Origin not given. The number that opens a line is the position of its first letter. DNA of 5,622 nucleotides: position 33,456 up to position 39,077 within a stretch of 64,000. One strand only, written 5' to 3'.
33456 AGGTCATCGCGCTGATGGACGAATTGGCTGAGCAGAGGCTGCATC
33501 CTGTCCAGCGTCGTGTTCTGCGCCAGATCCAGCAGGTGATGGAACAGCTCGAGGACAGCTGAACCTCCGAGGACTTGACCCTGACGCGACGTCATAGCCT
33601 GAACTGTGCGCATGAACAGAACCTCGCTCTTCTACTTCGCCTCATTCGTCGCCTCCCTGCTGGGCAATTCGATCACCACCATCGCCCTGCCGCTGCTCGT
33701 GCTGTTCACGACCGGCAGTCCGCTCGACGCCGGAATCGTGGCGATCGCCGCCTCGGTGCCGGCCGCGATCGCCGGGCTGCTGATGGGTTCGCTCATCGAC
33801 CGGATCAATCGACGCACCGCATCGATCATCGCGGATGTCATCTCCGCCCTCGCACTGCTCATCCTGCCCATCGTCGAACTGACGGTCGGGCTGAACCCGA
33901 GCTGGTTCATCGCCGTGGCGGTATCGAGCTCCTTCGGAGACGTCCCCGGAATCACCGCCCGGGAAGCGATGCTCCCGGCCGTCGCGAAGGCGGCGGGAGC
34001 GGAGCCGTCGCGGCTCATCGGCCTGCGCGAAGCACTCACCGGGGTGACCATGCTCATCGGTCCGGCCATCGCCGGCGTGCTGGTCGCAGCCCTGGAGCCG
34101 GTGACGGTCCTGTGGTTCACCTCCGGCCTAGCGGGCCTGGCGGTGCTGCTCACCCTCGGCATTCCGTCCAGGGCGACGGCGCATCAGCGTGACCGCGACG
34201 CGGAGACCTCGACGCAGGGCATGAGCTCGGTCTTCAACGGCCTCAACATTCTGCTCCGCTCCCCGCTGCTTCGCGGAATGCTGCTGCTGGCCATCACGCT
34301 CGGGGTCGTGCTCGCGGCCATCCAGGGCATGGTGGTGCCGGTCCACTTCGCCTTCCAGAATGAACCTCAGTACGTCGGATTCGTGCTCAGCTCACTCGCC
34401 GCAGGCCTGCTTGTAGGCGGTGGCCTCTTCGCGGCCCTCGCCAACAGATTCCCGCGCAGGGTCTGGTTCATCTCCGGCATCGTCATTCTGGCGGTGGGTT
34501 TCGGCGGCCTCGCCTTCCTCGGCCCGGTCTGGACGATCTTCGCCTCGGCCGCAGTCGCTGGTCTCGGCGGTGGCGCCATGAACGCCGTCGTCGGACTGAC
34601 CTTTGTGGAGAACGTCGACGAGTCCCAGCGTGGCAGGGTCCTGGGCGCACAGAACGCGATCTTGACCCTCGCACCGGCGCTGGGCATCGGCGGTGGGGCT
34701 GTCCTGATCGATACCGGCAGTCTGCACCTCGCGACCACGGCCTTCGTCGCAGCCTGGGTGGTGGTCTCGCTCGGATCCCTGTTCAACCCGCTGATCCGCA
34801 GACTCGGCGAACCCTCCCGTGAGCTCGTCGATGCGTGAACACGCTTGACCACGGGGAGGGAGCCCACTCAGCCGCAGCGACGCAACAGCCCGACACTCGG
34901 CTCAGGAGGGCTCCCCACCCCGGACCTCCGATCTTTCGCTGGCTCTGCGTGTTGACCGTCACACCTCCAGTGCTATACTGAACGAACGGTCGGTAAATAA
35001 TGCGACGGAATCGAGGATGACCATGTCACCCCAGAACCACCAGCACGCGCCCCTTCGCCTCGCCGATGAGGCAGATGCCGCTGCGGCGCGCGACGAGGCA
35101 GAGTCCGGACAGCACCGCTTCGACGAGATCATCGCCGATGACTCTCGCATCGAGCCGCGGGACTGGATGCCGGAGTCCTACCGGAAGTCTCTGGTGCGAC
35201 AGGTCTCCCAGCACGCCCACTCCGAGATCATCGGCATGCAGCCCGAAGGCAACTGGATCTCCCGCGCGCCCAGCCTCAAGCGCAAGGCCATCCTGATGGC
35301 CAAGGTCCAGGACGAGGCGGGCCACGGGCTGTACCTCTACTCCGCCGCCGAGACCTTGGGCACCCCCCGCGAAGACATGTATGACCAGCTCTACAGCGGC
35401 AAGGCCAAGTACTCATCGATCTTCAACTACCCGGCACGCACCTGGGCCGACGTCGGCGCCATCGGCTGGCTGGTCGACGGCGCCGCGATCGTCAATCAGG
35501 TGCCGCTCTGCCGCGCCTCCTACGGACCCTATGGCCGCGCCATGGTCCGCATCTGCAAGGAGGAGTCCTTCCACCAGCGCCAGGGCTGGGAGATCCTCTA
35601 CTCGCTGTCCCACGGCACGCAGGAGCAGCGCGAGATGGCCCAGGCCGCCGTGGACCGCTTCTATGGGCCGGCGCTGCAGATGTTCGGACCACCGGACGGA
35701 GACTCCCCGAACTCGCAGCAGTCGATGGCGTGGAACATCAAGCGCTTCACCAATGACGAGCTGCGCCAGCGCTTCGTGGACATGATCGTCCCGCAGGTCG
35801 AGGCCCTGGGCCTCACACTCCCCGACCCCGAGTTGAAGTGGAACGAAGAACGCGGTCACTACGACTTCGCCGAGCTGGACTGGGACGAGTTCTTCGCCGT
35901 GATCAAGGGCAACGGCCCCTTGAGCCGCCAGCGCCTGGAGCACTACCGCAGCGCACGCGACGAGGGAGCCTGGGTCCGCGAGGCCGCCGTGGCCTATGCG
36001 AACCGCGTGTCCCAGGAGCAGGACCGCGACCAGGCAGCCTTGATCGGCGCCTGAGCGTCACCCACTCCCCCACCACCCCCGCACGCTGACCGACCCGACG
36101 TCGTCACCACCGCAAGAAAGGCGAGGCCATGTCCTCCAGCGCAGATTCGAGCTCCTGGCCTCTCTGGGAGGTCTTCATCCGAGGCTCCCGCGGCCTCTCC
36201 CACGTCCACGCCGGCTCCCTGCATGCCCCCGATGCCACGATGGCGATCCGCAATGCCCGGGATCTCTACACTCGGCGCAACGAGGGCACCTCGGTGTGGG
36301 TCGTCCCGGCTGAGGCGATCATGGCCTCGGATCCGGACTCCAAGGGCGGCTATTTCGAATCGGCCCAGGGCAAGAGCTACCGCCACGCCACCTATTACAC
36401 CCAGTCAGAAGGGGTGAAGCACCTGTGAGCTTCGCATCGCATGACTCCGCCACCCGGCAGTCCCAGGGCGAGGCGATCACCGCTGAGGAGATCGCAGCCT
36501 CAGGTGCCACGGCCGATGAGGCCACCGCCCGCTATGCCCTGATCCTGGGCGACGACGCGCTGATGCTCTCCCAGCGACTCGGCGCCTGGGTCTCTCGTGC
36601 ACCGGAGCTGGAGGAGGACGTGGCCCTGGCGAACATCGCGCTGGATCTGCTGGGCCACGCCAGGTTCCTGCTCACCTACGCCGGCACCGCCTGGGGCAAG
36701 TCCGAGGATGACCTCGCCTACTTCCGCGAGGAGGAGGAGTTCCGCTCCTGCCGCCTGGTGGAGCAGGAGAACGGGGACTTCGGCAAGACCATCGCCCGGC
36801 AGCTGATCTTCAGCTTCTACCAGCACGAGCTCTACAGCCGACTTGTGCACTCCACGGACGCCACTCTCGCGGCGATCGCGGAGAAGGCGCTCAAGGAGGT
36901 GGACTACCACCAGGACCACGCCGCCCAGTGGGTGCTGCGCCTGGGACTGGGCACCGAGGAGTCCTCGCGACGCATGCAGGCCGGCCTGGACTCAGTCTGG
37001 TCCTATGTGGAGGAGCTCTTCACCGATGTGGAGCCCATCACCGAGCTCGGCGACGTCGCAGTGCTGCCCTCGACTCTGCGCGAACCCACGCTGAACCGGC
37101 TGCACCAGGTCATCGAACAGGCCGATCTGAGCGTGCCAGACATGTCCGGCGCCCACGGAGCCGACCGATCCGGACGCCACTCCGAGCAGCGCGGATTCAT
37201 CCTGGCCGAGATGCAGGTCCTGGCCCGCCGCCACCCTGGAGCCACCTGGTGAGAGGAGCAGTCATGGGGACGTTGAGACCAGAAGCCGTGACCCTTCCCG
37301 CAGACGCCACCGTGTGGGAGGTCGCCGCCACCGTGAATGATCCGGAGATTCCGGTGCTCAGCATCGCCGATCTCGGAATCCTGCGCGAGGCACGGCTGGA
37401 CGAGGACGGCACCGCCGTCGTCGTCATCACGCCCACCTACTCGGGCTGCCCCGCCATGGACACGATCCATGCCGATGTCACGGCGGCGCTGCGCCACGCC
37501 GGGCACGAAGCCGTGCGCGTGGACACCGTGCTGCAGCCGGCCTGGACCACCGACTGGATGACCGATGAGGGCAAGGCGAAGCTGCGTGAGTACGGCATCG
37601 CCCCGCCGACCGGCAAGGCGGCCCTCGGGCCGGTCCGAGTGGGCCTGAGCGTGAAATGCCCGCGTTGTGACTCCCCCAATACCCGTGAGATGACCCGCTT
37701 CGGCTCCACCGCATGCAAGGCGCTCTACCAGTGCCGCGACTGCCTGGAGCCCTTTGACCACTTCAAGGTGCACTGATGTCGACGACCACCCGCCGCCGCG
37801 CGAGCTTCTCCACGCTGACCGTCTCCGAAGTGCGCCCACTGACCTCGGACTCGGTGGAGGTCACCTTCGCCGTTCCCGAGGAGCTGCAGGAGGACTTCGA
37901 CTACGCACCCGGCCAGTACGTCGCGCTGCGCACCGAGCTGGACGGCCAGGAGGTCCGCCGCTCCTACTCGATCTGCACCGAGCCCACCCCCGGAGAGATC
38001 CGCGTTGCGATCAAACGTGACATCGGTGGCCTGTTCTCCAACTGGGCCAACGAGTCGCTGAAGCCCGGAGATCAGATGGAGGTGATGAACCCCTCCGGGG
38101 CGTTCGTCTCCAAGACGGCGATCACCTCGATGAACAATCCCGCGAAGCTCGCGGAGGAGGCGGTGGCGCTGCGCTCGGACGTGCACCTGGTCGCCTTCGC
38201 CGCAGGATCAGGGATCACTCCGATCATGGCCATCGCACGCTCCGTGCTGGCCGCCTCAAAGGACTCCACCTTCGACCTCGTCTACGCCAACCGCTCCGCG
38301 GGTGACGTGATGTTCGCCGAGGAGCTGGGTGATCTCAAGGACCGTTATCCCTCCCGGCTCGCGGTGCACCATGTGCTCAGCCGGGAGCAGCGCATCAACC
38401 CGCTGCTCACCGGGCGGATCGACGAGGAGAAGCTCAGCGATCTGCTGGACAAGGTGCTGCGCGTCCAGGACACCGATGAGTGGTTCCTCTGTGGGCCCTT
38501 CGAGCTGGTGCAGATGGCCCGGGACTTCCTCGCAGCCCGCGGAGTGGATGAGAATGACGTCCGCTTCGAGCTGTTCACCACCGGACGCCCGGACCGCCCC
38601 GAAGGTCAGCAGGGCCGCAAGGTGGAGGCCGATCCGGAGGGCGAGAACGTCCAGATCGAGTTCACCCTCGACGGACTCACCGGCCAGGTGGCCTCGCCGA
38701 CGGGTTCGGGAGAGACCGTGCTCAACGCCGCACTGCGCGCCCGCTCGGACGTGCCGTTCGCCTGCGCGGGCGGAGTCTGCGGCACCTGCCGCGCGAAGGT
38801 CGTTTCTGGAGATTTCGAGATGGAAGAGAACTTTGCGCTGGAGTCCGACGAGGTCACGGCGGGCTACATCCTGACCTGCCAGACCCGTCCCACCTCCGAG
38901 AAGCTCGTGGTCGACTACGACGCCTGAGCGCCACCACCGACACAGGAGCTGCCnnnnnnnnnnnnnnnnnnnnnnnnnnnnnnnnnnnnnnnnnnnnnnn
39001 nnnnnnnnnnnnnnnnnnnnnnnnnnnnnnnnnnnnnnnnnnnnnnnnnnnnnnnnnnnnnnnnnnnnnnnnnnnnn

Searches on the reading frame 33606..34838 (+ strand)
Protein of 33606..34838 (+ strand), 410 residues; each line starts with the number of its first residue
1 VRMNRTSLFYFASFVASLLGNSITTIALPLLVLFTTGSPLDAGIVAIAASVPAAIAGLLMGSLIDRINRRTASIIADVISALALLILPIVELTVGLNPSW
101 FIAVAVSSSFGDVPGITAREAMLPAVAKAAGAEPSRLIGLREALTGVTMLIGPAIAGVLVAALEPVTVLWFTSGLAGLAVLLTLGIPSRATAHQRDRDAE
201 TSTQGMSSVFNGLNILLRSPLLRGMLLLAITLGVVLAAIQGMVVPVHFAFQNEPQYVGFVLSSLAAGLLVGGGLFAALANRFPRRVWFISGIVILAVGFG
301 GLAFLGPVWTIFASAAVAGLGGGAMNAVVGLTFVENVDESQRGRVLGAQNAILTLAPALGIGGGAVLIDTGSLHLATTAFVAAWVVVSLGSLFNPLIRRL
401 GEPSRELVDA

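Call 6: search_protein_families(library=ncbifam, proteins=[window:33606-34838:+])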
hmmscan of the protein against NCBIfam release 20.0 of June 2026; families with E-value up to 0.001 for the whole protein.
window:33606-34838:+ (410 aa): 13 families
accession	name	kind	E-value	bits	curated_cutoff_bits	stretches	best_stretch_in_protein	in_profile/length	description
TIGR00900.1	2A0121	subfamily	1.8e-50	172.3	319.6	1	9-369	4-361/364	H+ Antiporter protein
NF052575.1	MFS_efflux_Tap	equivalog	6.2e-47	160.5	625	1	7-400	7-400/401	multidrug efflux MFS transporter Tap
NF000245.1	macrolide_MefA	exception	1.3e-10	40.9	675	1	11-367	15-369/405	macrolide efflux MFS transporter Mef(A)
NF000246.1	macrolide_MefC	exception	2.2e-09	36.9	870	1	5-358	8-359/407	macrolide efflux MFS transporter Mef(C)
NF007792.0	PRK10489.1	equivalog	4.6e-09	35.8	324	1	10-381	22-389/419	enterobactin transporter EntS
TIGR00880.1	2_A_01_02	superfamily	4e-07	30.2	131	1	259-385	2-127/141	multidrug resistance protein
TIGR00895.1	2A0115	subfamily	6.6e-07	28.6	418.55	1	233-348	30-145/398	aromatic acid/H+ symport family MFS transporter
NF000051.1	macrolide_MefB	exception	3.2e-06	26.4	800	1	14-361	18-362/409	macrolide efflux MFS transporter Mef(B)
TIGR00881.1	2A0104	subfamily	1.3e-05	24.4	407.75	1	257-368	32-139/379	phosphoglycerate transporter protein PgtP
NF008270.1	PRK11043.1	equivalog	4e-05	22.9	430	1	249-376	34-161/382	purine nucleoside transporter PunC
TIGR00792.1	gph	subfamily_domain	6.9e-05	21.7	231.35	0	8-337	19-340/437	glycoside-pentoside-hexuronide (GPH):cation symporter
NF000154.1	macrolide_MefEN2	exception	0.00012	21.5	800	1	17-390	18-385/401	macrolide efflux MFS transporter Mef(En2)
NF002962.0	PRK03633.1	equivalog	0.00018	20.7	361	1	221-360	11-146/382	MFS transporter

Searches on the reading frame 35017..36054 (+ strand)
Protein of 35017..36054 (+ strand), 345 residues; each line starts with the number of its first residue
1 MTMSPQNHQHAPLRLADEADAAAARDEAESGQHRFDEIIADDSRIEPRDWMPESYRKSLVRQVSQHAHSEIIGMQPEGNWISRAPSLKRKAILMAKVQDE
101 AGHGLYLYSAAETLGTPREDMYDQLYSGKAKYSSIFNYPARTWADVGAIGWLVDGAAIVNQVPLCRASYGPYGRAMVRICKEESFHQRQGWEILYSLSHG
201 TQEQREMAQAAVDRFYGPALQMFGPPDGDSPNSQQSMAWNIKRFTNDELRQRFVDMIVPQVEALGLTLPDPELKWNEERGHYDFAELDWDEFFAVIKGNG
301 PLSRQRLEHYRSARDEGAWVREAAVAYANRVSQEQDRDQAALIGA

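Call 6: search_protein_families(library=ncbifam, proteins=[window:35017-36054:+])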
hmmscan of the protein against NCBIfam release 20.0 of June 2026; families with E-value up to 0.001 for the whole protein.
window:35017-36054:+ (345 aa): 2 families
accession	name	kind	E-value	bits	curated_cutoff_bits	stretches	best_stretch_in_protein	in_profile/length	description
TIGR02156.2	PA_CoA_Oxy1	equivalog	4.9e-148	491.9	280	1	35-323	1-289/289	1,2-phenylacetyl-CoA epoxidase subunit PaaA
TIGR02158.1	PA_CoA_Oxy3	equivalog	6.9e-13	49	133.35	1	71-282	6-214/237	1,2-phenylacetyl-CoA epoxidase subunit PaaC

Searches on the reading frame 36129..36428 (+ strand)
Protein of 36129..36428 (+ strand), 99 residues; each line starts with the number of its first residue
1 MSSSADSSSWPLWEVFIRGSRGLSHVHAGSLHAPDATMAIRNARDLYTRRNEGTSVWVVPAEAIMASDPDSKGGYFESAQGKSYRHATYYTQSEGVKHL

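Call 7: search_protein_families(library=ncbifam, proteins=[window:36129-36428:+])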
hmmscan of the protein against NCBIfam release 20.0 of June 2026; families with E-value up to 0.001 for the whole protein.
window:36129-36428:+ (99 aa): 3 families
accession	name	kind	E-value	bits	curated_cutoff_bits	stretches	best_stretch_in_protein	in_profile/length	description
TIGR02157.1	PA_CoA_Oxy2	equivalog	4.5e-36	122.8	85.45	1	10-98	1-89/90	1,2-phenylacetyl-CoA epoxidase subunit PaaB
NF041867.1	paab_haloarch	equivalog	4.2e-16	58.9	150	1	12-93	2-81/100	1,2-phenylacetyl-CoA epoxidase subunit PaaB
TIGR04031.1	Htur_1727_fam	subfamily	7.5e-09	35.5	57.2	1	13-64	17-66/71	Htur_1727 family rSAM-partnered candidate RiPP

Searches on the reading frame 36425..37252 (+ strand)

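Call 7: search_protein_families(library=ncbifam, proteins=[window:36425-37252:+])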
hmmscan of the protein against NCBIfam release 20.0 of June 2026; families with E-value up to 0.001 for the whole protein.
window:36425-37252:+ (275 aa): 2 families
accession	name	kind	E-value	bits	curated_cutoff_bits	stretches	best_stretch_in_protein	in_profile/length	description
TIGR02158.1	PA_CoA_Oxy3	equivalog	1.5e-87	293.3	133.35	1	41-275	1-237/237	1,2-phenylacetyl-CoA epoxidase subunit PaaC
TIGR02156.2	PA_CoA_Oxy1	equivalog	0.00072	18.7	280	0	53-97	44-87/289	1,2-phenylacetyl-CoA epoxidase subunit PaaA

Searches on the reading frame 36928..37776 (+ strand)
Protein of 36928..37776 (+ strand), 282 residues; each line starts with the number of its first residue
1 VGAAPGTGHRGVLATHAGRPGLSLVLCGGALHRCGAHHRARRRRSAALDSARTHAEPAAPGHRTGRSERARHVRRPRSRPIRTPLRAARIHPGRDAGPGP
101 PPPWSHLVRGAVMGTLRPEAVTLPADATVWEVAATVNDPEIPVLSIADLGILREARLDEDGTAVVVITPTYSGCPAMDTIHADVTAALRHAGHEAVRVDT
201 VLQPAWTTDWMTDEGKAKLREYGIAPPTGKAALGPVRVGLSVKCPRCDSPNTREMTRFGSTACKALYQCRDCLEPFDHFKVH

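Call 7: search_protein_families(library=ncbifam, proteins=[window:36928-37776:+])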
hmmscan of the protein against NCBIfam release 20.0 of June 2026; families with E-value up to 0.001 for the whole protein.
window:36928-37776:+ (282 aa): 5 families
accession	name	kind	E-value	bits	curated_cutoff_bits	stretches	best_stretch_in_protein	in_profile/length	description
TIGR02159.1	PA_CoA_Oxy4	equivalog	3.6e-59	199.2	108.15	1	136-280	1-144/146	1,2-phenylacetyl-CoA epoxidase subunit PaaD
NF041868.1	paad_haloarch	equivalog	1.4e-22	80.1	180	1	126-224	28-125/127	1,2-phenylacetyl-CoA epoxidase subunit PaaD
TIGR02945.1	SUF_assoc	equivalog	8.8e-13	48.5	143.4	1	128-219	5-96/99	SUF system Fe-S cluster assembly protein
TIGR03406.1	FeS_long_SufT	hypoth_equivalog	7.7e-11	42.1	202.6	1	125-218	74-171/174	putative Fe-S cluster assembly protein SufT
NF041869.1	paae_haloarch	equivalog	8e-07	29.2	100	1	241-280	17-56/56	1,2-phenylacetyl-CoA epoxidase subunit PaaE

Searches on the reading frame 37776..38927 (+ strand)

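Call 7: search_protein_families(library=ncbifam, proteins=[window:37776-38927:+])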
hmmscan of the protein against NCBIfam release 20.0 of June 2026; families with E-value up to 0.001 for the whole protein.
window:37776-38927:+ (383 aa): 19 families
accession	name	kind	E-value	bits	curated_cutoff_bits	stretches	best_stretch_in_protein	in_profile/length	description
TIGR02160.1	PA_CoA_Oxy5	hypoth_equivalog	2.6e-154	513.3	420.8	1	11-382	1-352/352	1,2-phenylacetyl-CoA epoxidase subunit PaaE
NF040810.1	BenC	equivalog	1.2e-43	149.5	430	3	299-378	9-89/333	benzoate 1,2-dioxygenase electron transfer component BenC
NF058606.1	GlBtMonoRdsGbcB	equivalog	2.3e-42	145.2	500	1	30-381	30-362/362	glycine betaine monooxygenase reductase subunit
NF007964.0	PRK10684.1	equivalog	5.3e-38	130.8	383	1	40-375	34-329/333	NADH oxidoreductase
NF045803.1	MethMoxFADbindMmoC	equivalog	6.3e-32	110.7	500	2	16-267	111-340/343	aromatic/alkene monooxygenase hydroxylase FAD-binding subunit MmoC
NF009805.0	PRK13289.1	equivalog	2.2e-29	102.6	432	1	32-268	174-393/399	NO-inducible flavohemoprotein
NF008822.0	PRK11872.1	equivalog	5.8e-25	88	402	2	16-269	111-337/341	anthranilate 1,2-dioxygenase electron transfer component AntC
NF008178.0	PRK10926.1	equivalog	2.4e-13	49.9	390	1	42-251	30-224/248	ferredoxin--NADP(+) reductase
NF004317.0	PRK05713.1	equivalog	3e-13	49.7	338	2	311-382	15-86/312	iron-sulfur-binding ferredoxin reductase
TIGR02008.1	fdx_plant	subfamily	6.1e-13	48.4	81.15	1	313-377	23-87/97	ferredoxin [2Fe-2S]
NF041393.1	Frdxn_Halo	equivalog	5.3e-12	45.7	150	1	311-381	44-115/128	ferredoxin Fer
TIGR01941.1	nqrF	equivalog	5.4e-10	38.7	295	0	309-371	46-111/405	NADH:ubiquinone reductase (Na(+)-transporting) subunit F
NF040756.1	corr_regen_AcsV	exception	2.8e-08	32.6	800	1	310-374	14-79/632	corrinoid activation/regeneration protein AcsV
NF006220.0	PRK08345.1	subfamily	3.4e-08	33.1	395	1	15-205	14-183/294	cytochrome-c3 hydrogenase subunit gamma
NF005963.0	PRK08051.1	equivalog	9e-08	31.7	230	1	16-260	8-223/233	NAD(P)H-flavin reductase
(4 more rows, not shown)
